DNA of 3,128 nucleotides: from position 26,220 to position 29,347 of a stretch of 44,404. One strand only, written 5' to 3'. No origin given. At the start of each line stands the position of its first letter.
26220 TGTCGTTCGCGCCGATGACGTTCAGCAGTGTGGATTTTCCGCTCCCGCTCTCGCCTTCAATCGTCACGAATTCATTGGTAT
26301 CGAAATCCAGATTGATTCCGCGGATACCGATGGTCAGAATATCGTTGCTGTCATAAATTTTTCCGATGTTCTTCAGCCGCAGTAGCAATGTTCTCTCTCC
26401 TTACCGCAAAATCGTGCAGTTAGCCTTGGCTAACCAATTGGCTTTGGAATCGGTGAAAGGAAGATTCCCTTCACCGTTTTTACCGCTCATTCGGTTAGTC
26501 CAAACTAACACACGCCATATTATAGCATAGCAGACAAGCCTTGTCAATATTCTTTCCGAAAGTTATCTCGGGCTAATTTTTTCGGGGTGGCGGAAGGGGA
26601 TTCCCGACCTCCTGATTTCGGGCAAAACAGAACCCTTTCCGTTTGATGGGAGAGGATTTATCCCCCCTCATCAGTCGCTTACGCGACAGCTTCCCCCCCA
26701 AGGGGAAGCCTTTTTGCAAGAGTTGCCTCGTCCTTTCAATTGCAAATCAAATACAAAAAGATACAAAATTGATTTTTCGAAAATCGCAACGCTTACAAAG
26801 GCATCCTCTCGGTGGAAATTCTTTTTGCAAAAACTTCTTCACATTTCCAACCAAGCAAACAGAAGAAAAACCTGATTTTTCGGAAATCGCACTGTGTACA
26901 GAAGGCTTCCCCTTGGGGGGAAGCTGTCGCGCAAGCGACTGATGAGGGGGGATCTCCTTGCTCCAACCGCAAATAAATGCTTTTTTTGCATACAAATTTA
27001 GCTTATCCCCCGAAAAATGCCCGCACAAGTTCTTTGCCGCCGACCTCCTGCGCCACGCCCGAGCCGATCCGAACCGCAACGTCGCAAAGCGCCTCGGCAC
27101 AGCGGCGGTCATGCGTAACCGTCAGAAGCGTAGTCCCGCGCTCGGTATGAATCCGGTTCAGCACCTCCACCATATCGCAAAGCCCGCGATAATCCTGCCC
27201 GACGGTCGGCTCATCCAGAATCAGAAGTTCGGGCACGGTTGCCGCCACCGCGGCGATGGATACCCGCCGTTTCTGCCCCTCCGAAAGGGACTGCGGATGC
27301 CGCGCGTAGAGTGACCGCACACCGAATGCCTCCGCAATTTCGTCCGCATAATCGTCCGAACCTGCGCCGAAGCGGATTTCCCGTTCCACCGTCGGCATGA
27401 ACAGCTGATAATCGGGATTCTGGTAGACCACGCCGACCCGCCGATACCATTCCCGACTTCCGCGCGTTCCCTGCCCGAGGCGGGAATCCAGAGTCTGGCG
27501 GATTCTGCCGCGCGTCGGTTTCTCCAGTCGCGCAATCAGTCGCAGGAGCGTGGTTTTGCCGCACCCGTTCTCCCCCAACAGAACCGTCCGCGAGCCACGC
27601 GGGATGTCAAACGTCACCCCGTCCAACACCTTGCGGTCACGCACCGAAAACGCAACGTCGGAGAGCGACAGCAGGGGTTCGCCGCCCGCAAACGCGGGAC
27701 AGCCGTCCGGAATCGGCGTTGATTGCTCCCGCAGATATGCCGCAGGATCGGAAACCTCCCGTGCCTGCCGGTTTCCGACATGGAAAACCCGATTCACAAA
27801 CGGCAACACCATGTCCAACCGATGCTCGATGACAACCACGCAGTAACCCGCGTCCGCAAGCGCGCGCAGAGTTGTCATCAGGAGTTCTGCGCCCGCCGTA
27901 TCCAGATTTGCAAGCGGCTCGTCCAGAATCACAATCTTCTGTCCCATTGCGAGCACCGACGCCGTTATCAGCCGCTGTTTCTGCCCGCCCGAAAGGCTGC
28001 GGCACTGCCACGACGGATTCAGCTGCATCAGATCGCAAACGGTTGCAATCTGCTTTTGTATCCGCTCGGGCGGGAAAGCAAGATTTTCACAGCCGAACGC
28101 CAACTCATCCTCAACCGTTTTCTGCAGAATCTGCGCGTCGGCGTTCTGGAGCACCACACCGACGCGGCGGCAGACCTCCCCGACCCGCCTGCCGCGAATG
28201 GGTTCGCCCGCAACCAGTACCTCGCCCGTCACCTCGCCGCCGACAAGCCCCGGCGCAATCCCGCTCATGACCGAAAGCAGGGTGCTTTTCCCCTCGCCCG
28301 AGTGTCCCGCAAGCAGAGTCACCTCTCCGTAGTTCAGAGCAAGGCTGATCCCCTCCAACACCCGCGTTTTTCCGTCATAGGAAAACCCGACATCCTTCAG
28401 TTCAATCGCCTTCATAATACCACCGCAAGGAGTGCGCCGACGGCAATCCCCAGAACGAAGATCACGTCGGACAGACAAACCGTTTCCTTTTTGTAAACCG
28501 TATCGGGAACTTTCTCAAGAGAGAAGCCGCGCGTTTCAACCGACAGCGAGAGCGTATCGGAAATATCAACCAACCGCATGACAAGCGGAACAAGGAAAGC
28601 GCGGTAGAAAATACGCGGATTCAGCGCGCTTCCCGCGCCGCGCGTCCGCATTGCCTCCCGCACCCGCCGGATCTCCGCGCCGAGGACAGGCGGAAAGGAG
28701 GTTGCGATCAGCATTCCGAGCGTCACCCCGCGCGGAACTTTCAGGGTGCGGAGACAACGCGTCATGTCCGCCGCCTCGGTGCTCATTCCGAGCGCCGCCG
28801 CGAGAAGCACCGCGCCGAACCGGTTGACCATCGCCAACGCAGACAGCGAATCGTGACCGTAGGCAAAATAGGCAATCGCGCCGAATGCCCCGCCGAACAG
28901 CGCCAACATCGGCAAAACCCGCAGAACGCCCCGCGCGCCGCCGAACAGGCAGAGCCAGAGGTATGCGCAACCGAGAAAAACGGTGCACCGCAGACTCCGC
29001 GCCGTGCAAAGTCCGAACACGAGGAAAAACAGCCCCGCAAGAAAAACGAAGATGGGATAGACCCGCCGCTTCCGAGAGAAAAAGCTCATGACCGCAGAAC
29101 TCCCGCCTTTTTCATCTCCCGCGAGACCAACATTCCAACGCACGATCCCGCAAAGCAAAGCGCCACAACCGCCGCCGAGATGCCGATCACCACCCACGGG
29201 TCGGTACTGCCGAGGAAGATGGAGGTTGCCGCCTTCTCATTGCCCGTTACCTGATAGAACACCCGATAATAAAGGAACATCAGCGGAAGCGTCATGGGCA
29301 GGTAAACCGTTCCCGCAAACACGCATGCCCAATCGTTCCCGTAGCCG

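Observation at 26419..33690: A near-identical 22-nt module at the same distance from the start codons links the envelope operon and the regulator/ABC/ECF operon into one putative regulon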

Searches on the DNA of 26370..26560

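Call 61: search_rna_families(source=window, start=26370, end=26560, threshold=evalue, max_evalue=1)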
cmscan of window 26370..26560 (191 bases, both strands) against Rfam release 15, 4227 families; matches with E-value up to 1: 0.
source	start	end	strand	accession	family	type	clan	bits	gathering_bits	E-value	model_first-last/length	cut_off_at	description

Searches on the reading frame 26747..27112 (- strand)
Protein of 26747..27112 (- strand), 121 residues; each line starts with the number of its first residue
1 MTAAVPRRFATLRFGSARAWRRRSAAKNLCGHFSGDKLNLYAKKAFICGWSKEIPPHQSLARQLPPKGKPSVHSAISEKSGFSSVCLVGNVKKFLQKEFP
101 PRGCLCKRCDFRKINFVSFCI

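Call 8: search_protein_families(library=pfam, proteins=[window:26747-27112:-])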
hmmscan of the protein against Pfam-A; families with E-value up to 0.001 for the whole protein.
window:26747-27112:- (121 aa): 0 families

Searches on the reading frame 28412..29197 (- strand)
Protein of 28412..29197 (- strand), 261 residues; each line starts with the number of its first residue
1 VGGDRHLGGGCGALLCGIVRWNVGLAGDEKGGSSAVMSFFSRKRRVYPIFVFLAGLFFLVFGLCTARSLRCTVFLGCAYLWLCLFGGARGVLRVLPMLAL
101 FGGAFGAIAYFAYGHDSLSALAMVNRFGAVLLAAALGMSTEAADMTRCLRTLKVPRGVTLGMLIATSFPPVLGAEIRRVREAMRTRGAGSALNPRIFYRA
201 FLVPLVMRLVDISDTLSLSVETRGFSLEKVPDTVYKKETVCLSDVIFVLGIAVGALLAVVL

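Call 6: search_protein_families(library=pfam, proteins=[window:28412-29197:-])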
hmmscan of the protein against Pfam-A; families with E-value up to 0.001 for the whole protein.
window:28412-29197:- (261 aa): 1 family
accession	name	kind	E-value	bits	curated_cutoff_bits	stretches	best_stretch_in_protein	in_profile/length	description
PF02361.21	CbiQ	-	2.1e-10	41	25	1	56-227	41-210/216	Cobalt transport protein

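Call 18: search_protein_families(library=ncbifam, proteins=[window:28412-29197:-], max_evalue=0.01)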
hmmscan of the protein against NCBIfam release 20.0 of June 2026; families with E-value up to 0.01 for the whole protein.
window:28412-29197:- (261 aa): 1 family
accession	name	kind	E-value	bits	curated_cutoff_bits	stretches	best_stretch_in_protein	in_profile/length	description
TIGR02454.1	ECF_T_CbiQ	equivalog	0.0019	18.1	111.8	0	58-196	29-172/200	cobalt ECF transporter T component CbiQ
